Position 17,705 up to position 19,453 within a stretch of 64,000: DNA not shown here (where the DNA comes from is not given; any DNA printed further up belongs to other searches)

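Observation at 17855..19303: NtrC-family enhancer-binding protein with GAFTGA replaced by GAHSTA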

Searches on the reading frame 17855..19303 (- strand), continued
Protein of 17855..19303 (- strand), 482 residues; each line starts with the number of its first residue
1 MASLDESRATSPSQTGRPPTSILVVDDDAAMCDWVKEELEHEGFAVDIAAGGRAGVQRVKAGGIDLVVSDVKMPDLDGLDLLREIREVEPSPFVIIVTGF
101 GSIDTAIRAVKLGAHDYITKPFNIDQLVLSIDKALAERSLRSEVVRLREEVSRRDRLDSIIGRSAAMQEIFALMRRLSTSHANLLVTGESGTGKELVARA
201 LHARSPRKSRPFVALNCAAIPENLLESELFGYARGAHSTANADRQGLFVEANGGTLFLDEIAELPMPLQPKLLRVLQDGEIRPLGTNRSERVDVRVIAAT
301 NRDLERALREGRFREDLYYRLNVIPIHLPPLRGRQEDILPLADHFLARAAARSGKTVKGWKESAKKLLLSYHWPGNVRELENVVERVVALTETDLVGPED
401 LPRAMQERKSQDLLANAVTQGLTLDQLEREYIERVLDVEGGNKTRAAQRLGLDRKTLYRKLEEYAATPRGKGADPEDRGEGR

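Call 6: find_homologous_proteins(query=window:17855-19303:-, max_evalue=1e-60)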
Query window:17855-19303:- (482 aa): 7993 proteins with E <= 1e-60 among 8000 candidates; the best 120 are listed.
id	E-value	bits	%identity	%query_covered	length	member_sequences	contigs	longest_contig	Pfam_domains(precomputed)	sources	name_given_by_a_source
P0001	0.0e+0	1050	100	100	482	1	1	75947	PF00158.33,PF25601.2,PF02954.26,PF00004.36,PF14532.13,PF07728.21,PF00072.31,PF13191.13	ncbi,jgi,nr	ncbi:MAG: sigma-54-dependent Fis family transcriptional regulator [Deltaproteobacteria bacterium]|jg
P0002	4.8e-288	973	92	100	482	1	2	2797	PF00158.33,PF25601.2,PF02954.26,PF00004.36,PF14532.13,PF07728.21,PF00072.31,PF13191.13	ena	-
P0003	1.0e-268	910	87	99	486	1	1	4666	PF00158.33,PF25601.2,PF02954.26,PF00004.36,PF14532.13,PF07728.21,PF00072.31,PF13191.13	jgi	jgi:DNA-binding NtrC family response regulator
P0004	5.3e-266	901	86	100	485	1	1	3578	PF00158.33,PF25601.2,PF02954.26,PF00004.36,PF14532.13,PF07728.21,PF00072.31,PF13191.13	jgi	jgi:DNA-binding NtrC family response regulator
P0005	1.2e-263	893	86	99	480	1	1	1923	PF00158.33,PF25601.2,PF02954.26,PF00004.36,PF14532.13,PF07728.21,PF00072.31,PF13191.13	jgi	-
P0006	2.2e-263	892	85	98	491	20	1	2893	PF00158.33,PF25601.2,PF02954.26,PF00004.36,PF14532.13,PF07728.21,PF00072.31,PF13191.13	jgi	jgi:DNA-binding NtrC family response regulator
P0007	3.8e-262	888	86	97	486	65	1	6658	PF00158.33,PF25601.2,PF02954.26,PF00004.36,PF14532.13,PF07728.21,PF00072.31,PF13191.13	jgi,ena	-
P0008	5.5e-262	888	86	99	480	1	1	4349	PF00158.33,PF25601.2,PF02954.26,PF00004.36,PF14532.13,PF07728.21,PF00072.31,PF13191.13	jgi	jgi:DNA-binding NtrC family response regulator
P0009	7.7e-262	887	85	99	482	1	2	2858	PF00158.33,PF25601.2,PF02954.26,PF00004.36,PF14532.13,PF07728.21,PF00072.31,PF13191.13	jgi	jgi:DNA-binding NtrC family response regulator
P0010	5.9e-260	881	83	99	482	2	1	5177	PF00158.33,PF25601.2,PF02954.26,PF00004.36,PF14532.13,PF07728.21,PF00072.31,PF13191.13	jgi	jgi:DNA-binding NtrC family response regulator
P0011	9.7e-260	880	84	99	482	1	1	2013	PF00158.33,PF25601.2,PF02954.26,PF00004.36,PF14532.13,PF07728.21,PF00072.31,PF13191.13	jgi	jgi:DNA-binding NtrC family response regulator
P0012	2.0e-259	879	84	100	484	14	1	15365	PF00158.33,PF25601.2,PF02954.26,PF00004.36,PF14532.13,PF07728.21,PF00072.31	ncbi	-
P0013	3.1e-259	879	84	99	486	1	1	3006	PF00158.33,PF25601.2,PF02954.26,PF00004.36,PF14532.13,PF07728.21,PF00072.31,PF13191.13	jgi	jgi:DNA-binding NtrC family response regulator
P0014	4.4e-259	878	84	99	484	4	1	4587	PF00158.33,PF25601.2,PF02954.26,PF00004.36,PF14532.13,PF07728.21,PF00072.31,PF13191.13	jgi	jgi:DNA-binding NtrC family response regulator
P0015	4.9e-259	878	86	97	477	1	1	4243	PF00158.33,PF25601.2,PF02954.26,PF14532.13,PF07728.21,PF00072.31,PF13191.13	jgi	jgi:DNA-binding NtrC family response regulator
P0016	8.4e-259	877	83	99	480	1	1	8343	PF00158.33,PF25601.2,PF02954.26,PF00004.36,PF14532.13,PF07728.21,PF00072.31,PF13191.13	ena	-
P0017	1.2e-258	877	83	99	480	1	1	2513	PF00158.33,PF25601.2,PF02954.26,PF00004.36,PF14532.13,PF07728.21,PF00072.31,PF13191.13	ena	-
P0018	5.9e-258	874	84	99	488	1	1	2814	PF00158.33,PF25601.2,PF02954.26,PF14532.13,PF07728.21,PF00072.31,PF13191.13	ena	-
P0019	7.1e-258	874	84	98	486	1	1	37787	PF00158.33,PF25601.2,PF02954.26,PF14532.13,PF07728.21,PF00072.31,PF13191.13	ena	-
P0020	1.2e-257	873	84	99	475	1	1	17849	PF00158.33,PF25601.2,PF02954.26,PF00004.36,PF14532.13,PF07728.21,PF00072.31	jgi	jgi:DNA-binding NtrC family response regulator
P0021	1.5e-257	873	84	98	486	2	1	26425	PF00158.33,PF25601.2,PF02954.26,PF14532.13,PF07728.21,PF00072.31,PF13191.13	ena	-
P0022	1.6e-257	873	85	97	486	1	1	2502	PF00158.33,PF25601.2,PF02954.26,PF00004.36,PF14532.13,PF07728.21,PF00072.31,PF13191.13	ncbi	ncbi:MAG TPA: sigma-54 dependent transcriptional regulator [Polyangia bacterium]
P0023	3.2e-257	872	84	99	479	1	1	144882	PF00158.33,PF25601.2,PF02954.26,PF00004.36,PF14532.13,PF07728.21,PF00072.31,PF13191.13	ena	-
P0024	3.3e-257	872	83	100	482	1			PF00158.33,PF25601.2,PF02954.26,PF00004.36,PF14532.13,PF07728.21,PF00072.31,PF13191.13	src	-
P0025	3.8e-257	872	84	99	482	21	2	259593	PF00158.33,PF25601.2,PF02954.26,PF00004.36,PF14532.13,PF07728.21,PF00072.31,PF13191.13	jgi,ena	-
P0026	4.2e-257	871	83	100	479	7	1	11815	PF00158.33,PF25601.2,PF02954.26,PF00004.36,PF14532.13,PF07728.21,PF00072.31,PF01078.28,PF13191.13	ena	-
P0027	1.2e-256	870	82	100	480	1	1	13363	PF00158.33,PF25601.2,PF02954.26,PF00004.36,PF14532.13,PF07728.21,PF00072.31,PF13191.13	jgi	jgi:DNA-binding NtrC family response regulator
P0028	1.1e-255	867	83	99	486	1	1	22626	PF00158.33,PF25601.2,PF02954.26,PF14532.13,PF07728.21,PF00072.31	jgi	jgi:DNA-binding NtrC family response regulator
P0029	4.1e-255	865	83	100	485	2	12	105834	PF00158.33,PF25601.2,PF02954.26,PF14532.13,PF07728.21,PF00072.31,PF13191.13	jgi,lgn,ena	jgi:DNA-binding NtrC family response regulator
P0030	1.6e-254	863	82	99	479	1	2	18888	PF00158.33,PF25601.2,PF02954.26,PF00004.36,PF14532.13,PF07728.21,PF00072.31,PF13191.13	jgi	-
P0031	2.4e-254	862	82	99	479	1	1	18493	PF00158.33,PF25601.2,PF02954.26,PF00004.36,PF14532.13,PF07728.21,PF00072.31,PF13191.13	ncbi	-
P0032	2.9e-254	862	83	99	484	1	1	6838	PF00158.33,PF25601.2,PF02954.26,PF14532.13,PF07728.21,PF00072.31,PF13191.13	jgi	jgi:DNA-binding NtrC family response regulator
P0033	4.4e-254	862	86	95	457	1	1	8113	PF00158.33,PF25601.2,PF02954.26,PF00004.36,PF14532.13,PF07728.21,PF00072.31,PF13191.13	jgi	jgi:DNA-binding NtrC family response regulator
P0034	4.8e-254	861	82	100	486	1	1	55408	PF00158.33,PF25601.2,PF02954.26,PF14532.13,PF07728.21,PF00072.31,PF13191.13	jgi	-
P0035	5.8e-254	861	85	97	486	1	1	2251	PF00158.33,PF25601.2,PF02954.26,PF00004.36,PF14532.13,PF07728.21,PF00072.31,PF13191.13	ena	-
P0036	6.3e-254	861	85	96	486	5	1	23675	PF00158.33,PF25601.2,PF02954.26,PF14532.13,PF07728.21,PF00072.31,PF13191.13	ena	-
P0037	3.4e-251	852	84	96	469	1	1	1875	PF00158.33,PF25601.2,PF02954.26,PF00004.36,PF14532.13,PF07728.21,PF00072.31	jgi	jgi:two-component system response regulator AtoC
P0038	4.4e-251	852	85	95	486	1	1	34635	PF00158.33,PF25601.2,PF02954.26,PF00004.36,PF14532.13,PF07728.21,PF00072.31,PF13191.13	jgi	jgi:DNA-binding NtrC family response regulator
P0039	6.7e-251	851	83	98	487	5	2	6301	PF00158.33,PF25601.2,PF02954.26,PF14532.13,PF07728.21,PF00072.31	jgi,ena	-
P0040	7.8e-251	851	83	97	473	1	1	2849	PF00158.33,PF25601.2,PF02954.26,PF14532.13,PF07728.21,PF00072.31,PF13191.13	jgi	jgi:DNA-binding NtrC family response regulator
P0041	4.0e-250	848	82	97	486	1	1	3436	PF00158.33,PF25601.2,PF02954.26,PF00004.36,PF14532.13,PF07728.21,PF00072.31,PF13191.13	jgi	jgi:DNA-binding NtrC family response regulator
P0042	1.8e-249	846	83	97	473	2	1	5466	PF00158.33,PF25601.2,PF02954.26,PF14532.13,PF07728.21,PF00072.31,PF13191.13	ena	-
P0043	1.9e-249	846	83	98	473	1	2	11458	PF00158.33,PF25601.2,PF02954.26,PF14532.13,PF07728.21,PF00072.31,PF13191.13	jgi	jgi:DNA-binding NtrC family response regulator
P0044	5.9e-248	841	83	97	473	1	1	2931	PF00158.33,PF25601.2,PF02954.26,PF14532.13,PF07728.21,PF00072.31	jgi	jgi:DNA-binding NtrC family response regulator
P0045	8.4e-248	841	85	93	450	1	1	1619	PF00158.33,PF25601.2,PF02954.26,PF00004.36,PF14532.13,PF07728.21,PF00072.31,PF13191.13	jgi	jgi:DNA-binding NtrC family response regulator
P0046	8.7e-247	837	83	97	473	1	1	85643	PF00158.33,PF25601.2,PF02954.26,PF14532.13,PF07728.21,PF00072.31,PF13191.13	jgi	jgi:DNA-binding NtrC family response regulator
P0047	9.4e-247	837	82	97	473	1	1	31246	PF00158.33,PF25601.2,PF02954.26,PF14532.13,PF07728.21,PF00072.31,PF13191.13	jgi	jgi:DNA-binding NtrC family response regulator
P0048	1.4e-246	837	82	97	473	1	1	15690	PF00158.33,PF25601.2,PF02954.26,PF14532.13,PF07728.21,PF00072.31,PF13191.13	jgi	jgi:two-component system, NtrC family, response regulator AtoC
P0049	4.9e-246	835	81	97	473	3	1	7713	PF00158.33,PF25601.2,PF02954.26,PF14532.13,PF07728.21,PF00072.31,PF13191.13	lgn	-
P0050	5.3e-246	835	82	97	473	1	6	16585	PF00158.33,PF25601.2,PF02954.26,PF14532.13,PF07728.21,PF00072.31,PF13191.13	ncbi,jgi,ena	jgi:DNA-binding NtrC family response regulator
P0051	6.8e-246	835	82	97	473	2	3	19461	PF00158.33,PF25601.2,PF02954.26,PF14532.13,PF07728.21,PF00072.31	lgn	-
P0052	7.2e-246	834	82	97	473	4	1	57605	PF00158.33,PF25601.2,PF02954.26,PF14532.13,PF07728.21,PF00072.31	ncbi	-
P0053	1.0e-245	834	82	97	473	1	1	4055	PF00158.33,PF13551.13,PF25601.2,PF02954.26,PF14532.13,PF07728.21,PF00072.31,PF01078.28,PF13191.13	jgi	jgi:two-component system, NtrC family, response regulator AtoC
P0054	1.4e-245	833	82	96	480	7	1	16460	PF00158.33,PF25601.2,PF02954.26,PF14532.13,PF07728.21,PF00072.31,PF13191.13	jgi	-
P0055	8.3e-245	831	81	97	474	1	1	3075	PF00158.33,PF25601.2,PF02954.26,PF14532.13,PF07728.21,PF00072.31,PF13191.13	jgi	jgi:two-component system, NtrC family, response regulator AtoC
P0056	5.3e-244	828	86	91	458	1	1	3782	PF00158.33,PF25601.2,PF02954.26,PF14532.13,PF07728.21,PF00072.31,PF13191.13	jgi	jgi:DNA-binding NtrC family response regulator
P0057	2.1e-243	826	82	97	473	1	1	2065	PF00158.33,PF25601.2,PF02954.26,PF00004.36,PF14532.13,PF07728.21,PF00072.31,PF13191.13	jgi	jgi:DNA-binding NtrC family response regulator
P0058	1.3e-241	820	81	96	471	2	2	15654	PF00158.33,PF25601.2,PF02954.26,PF14532.13,PF07728.21,PF00072.31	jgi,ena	-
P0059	2.1e-240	816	77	100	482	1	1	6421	PF00158.33,PF25601.2,PF02954.26,PF14532.13,PF07728.21,PF00072.31,PF13191.13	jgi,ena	-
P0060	2.0e-238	810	81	98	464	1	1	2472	PF00158.33,PF25601.2,PF02954.26,PF14532.13,PF00072.31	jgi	jgi:DNA-binding NtrC family response regulator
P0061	7.8e-238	808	79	96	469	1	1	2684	PF00158.33,PF25601.2,PF02954.26,PF14532.13,PF07728.21,PF00072.31,PF13191.13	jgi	jgi:two-component system response regulator AtoC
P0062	3.0e-237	806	76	99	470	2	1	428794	PF00158.33,PF25601.2,PF02954.26,PF14532.13,PF07728.21,PF00072.31,PF13191.13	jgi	jgi:DNA-binding NtrC family response regulator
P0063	2.6e-236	803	77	99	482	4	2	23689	PF00158.33,PF25601.2,PF02954.26,PF14532.13,PF07728.21,PF00072.31,PF13191.13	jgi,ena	jgi:DNA-binding NtrC family response regulator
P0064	5.2e-234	795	80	92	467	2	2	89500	PF00158.33,PF25601.2,PF02954.26,PF14532.13,PF07728.21,PF00072.31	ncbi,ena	-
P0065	2.0e-232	790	77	96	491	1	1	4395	PF00158.33,PF25601.2,PF02954.26,PF14532.13,PF07728.21,PF00072.31,PF13191.13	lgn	-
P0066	1.3e-231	787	75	98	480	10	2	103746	PF00158.33,PF25601.2,PF02954.26,PF00004.36,PF14532.13,PF07728.21,PF00072.31,PF13191.13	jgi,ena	-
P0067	1.1e-230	784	82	93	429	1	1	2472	PF00158.33,PF25601.2,PF02954.26,PF14532.13,PF00072.31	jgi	jgi:DNA-binding NtrC family response regulator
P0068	3.0e-230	783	75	97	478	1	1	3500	PF00158.33,PF25601.2,PF02954.26,PF14532.13,PF07728.21,PF00072.31,PF13191.13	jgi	jgi:two-component system response regulator HydG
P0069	8.3e-230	782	78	93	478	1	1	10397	PF00158.33,PF25601.2,PF02954.26,PF14532.13,PF07728.21,PF00072.31,PF13191.13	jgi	jgi:DNA-binding NtrC family response regulator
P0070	2.8e-229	780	79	93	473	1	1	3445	PF00158.33,PF25601.2,PF02954.26,PF14532.13,PF07728.21,PF00072.31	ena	-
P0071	8.7e-229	778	75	97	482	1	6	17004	PF00158.33,PF25601.2,PF02954.26,PF14532.13,PF07728.21,PF00072.31,PF13191.13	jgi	jgi:DNA-binding NtrC family response regulator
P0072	1.0e-228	778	76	95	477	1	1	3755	PF00158.33,PF25601.2,PF02954.26,PF14532.13,PF07728.21,PF00072.31,PF13191.13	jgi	jgi:DNA-binding NtrC family response regulator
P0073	1.1e-228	778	77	95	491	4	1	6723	PF00158.33,PF25601.2,PF02954.26,PF14532.13,PF07728.21,PF00072.31,PF13191.13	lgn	-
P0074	5.5e-228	776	76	98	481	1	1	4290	PF00158.33,PF25601.2,PF02954.26,PF14532.13,PF07728.21,PF00072.31,PF13191.13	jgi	jgi:DNA-binding NtrC family response regulator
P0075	6.5e-228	775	75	99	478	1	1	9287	PF00158.33,PF25601.2,PF02954.26,PF14532.13,PF07728.21,PF00072.31,PF13191.13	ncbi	-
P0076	8.6e-228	775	74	99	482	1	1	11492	PF00158.33,PF25601.2,PF02954.26,PF14532.13,PF07728.21,PF00072.31,PF13191.13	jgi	jgi:DNA-binding NtrC family response regulator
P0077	2.9e-227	773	75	98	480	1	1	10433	PF00158.33,PF25601.2,PF02954.26,PF14532.13,PF07728.21,PF00072.31,PF13191.13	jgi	jgi:DNA-binding NtrC family response regulator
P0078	4.4e-227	773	74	99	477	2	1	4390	PF00158.33,PF25601.2,PF02954.26,PF14532.13,PF07728.21,PF00072.31,PF13191.13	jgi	jgi:two-component system response regulator HydG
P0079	9.3e-227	771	73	100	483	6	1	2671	PF00158.33,PF25601.2,PF02954.26,PF14532.13,PF07728.21,PF00072.31,PF13191.13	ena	-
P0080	2.0e-226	770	78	94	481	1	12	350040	PF00158.33,PF25601.2,PF02954.26,PF14532.13,PF07728.21,PF00072.31,PF13191.13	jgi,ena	jgi:DNA-binding NtrC family response regulator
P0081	2.6e-226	770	74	100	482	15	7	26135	PF00158.33,PF25601.2,PF02954.26,PF14532.13,PF07728.21,PF00072.31,PF13191.13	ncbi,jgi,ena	jgi:two-component system response regulator PilR (NtrC family)/two-component system response regulat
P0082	4.5e-226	769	74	100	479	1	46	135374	PF00158.33,PF25601.2,PF02954.26,PF14532.13,PF07728.21,PF00072.31,PF13191.13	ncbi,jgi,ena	jgi:DNA-binding NtrC family response regulator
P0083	6.9e-226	769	78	94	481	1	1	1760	PF00158.33,PF25601.2,PF02954.26,PF14532.13,PF07728.21,PF00072.31,PF13191.13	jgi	jgi:DNA-binding NtrC family response regulator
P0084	2.7e-225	767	76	96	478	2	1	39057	PF00158.33,PF25601.2,PF02954.26,PF14532.13,PF07728.21,PF00072.31,PF13191.13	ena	-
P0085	2.9e-225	767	73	100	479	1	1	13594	PF00158.33,PF25601.2,PF02954.26,PF14532.13,PF07728.21,PF00072.31,PF13191.13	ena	-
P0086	4.2e-225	766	74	100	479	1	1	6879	PF00158.33,PF25601.2,PF02954.26,PF14532.13,PF07728.21,PF00072.31,PF13191.13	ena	-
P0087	4.7e-225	766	74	96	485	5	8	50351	PF00158.33,PF25601.2,PF02954.26,PF14532.13,PF07728.21,PF00072.31,PF13191.13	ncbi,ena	-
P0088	5.7e-225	766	73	100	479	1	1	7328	PF00158.33,PF25601.2,PF02954.26,PF14532.13,PF07728.21,PF00072.31,PF13191.13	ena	-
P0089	7.6e-225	765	75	95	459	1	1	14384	PF00158.33,PF07724.21,PF25601.2,PF02954.26,PF14532.13,PF07728.21,PF00072.31,PF13191.13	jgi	jgi:DNA-binding NtrC family response regulator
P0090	4.5e-224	763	77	93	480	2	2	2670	PF00158.33,PF25601.2,PF02954.26,PF14532.13,PF07728.21,PF00072.31,PF13191.13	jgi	jgi:two-component system response regulator PilR (NtrC family)/two-component system response regulat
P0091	7.1e-224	762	75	95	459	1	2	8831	PF00158.33,PF07724.21,PF25601.2,PF02954.26,PF14532.13,PF07728.21,PF00072.31,PF13191.13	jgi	jgi:DNA-binding NtrC family response regulator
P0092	7.9e-224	762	77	94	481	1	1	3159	PF00158.33,PF25601.2,PF02954.26,PF14532.13,PF07728.21,PF00072.31,PF13191.13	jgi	jgi:DNA-binding NtrC family response regulator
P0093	1.4e-223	761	74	97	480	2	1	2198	PF00158.33,PF25601.2,PF02954.26,PF14532.13,PF07728.21,PF00072.31,PF13191.13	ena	-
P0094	1.5e-223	761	73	98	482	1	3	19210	PF00158.33,PF25601.2,PF02954.26,PF14532.13,PF07728.21,PF00072.31,PF13191.13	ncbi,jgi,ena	jgi:DNA-binding NtrC family response regulator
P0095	5.0e-223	759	74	99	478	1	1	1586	PF00158.33,PF25601.2,PF02954.26,PF14532.13,PF00072.31,PF13191.13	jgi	jgi:DNA-binding NtrC family response regulator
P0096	5.9e-223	759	73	98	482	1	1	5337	PF00158.33,PF25601.2,PF02954.26,PF14532.13,PF07728.21,PF00072.31,PF13191.13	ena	-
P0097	8.7e-223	758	75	96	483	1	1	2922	PF00158.33,PF25601.2,PF02954.26,PF14532.13,PF07728.21,PF00072.31,PF13191.13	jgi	jgi:DNA-binding NtrC family response regulator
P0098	1.6e-222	757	76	95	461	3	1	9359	PF00158.33,PF07724.21,PF25601.2,PF02954.26,PF14532.13,PF07728.21,PF00072.31,PF13191.13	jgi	-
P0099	2.0e-222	757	76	95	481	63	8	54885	PF00158.33,PF07724.21,PF25601.2,PF02954.26,PF14532.13,PF07728.21,PF00072.31,PF13191.13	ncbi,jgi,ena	jgi:DNA-binding NtrC family response regulator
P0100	2.7e-222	757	76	91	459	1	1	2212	PF00158.33,PF07724.21,PF25601.2,PF02954.26,PF14532.13,PF07728.21,PF00072.31,PF13191.13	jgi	jgi:DNA-binding NtrC family response regulator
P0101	3.2e-222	757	72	97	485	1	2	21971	PF00158.33,PF25601.2,PF02954.26,PF14532.13,PF07728.21,PF00072.31,PF13191.13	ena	-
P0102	2.8e-221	753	73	97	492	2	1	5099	PF00158.33,PF25601.2,PF02954.26,PF14532.13,PF07728.21,PF00072.31,PF13191.13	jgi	jgi:DNA-binding NtrC family response regulator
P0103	3.1e-221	753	72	98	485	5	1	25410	PF00158.33,PF25601.2,PF02954.26,PF14532.13,PF07728.21,PF00072.31,PF13191.13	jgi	jgi:DNA-binding NtrC family response regulator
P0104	3.6e-221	753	75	95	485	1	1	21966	PF00158.33,PF25601.2,PF02954.26,PF14532.13,PF07728.21,PF00072.31,PF13191.13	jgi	jgi:DNA-binding NtrC family response regulator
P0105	3.9e-221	753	74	95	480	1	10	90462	PF00158.33,PF25601.2,PF02954.26,PF14532.13,PF07728.21,PF00072.31,PF13191.13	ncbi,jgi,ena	jgi:DNA-binding NtrC family response regulator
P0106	5.4e-221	752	75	94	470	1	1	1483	PF00158.33,PF25601.2,PF02954.26,PF00004.36,PF14532.13,PF07728.21,PF00072.31,PF13191.13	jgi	jgi:DNA-binding NtrC family response regulator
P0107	1.5e-220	751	73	98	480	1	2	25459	PF00158.33,PF25601.2,PF02954.26,PF14532.13,PF07728.21,PF00072.31,PF01078.28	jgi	jgi:DNA-binding NtrC family response regulator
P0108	1.8e-220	751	73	98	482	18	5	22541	PF00158.33,PF25601.2,PF02954.26,PF14532.13,PF07728.21,PF00072.31,PF13191.13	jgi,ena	-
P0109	2.5e-220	750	75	94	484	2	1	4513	PF00158.33,PF25601.2,PF02954.26,PF14532.13,PF07728.21,PF00072.31,PF13191.13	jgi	jgi:DNA-binding NtrC family response regulator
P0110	2.8e-220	750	73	98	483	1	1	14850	PF00158.33,PF25601.2,PF02954.26,PF00004.36,PF14532.13,PF07728.21,PF00072.31,PF13191.13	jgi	jgi:DNA-binding NtrC family response regulator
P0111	3.5e-220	750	75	96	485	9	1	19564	PF00158.33,PF25601.2,PF02954.26,PF14532.13,PF07728.21,PF00072.31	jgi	jgi:DNA-binding NtrC family response regulator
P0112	6.9e-220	749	74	93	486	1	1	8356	PF00158.33,PF25601.2,PF02954.26,PF00004.36,PF14532.13,PF07728.21,PF00072.31,PF13191.13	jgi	-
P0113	8.9e-220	748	75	92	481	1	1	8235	PF00158.33,PF25601.2,PF02954.26,PF14532.13,PF07728.21,PF00072.31,PF13191.13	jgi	jgi:DNA-binding NtrC family response regulator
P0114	1.2e-219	748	75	95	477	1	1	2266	PF00158.33,PF07724.21,PF25601.2,PF02954.26,PF00004.36,PF14532.13,PF07728.21,PF00072.31,PF13191.13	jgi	jgi:two-component system response regulator HydG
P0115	2.7e-219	747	73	95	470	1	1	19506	PF00158.33,PF25601.2,PF02954.26,PF14532.13,PF07728.21,PF00072.31,PF13191.13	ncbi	-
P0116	3.2e-219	747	75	94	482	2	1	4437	PF00158.33,PF25601.2,PF02954.26,PF14532.13,PF00072.31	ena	-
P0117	3.6e-219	746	72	97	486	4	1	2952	PF00158.33,PF25601.2,PF02954.26,PF00004.36,PF14532.13,PF07728.21,PF00072.31,PF13191.13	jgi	jgi:DNA-binding NtrC family response regulator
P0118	4.1e-219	746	74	95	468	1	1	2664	PF00158.33,PF25601.2,PF02954.26,PF00004.36,PF14532.13,PF07728.21,PF00072.31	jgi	jgi:two-component system response regulator AtoC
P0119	4.1e-219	746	73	96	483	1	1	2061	PF00158.33,PF25601.2,PF02954.26,PF14532.13,PF07728.21,PF00072.31,PF13191.13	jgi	jgi:DNA-binding NtrC family response regulator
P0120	4.2e-219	746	74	93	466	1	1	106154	PF00158.33,PF25601.2,PF02954.26,PF14532.13,PF07728.21,PF00072.31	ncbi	-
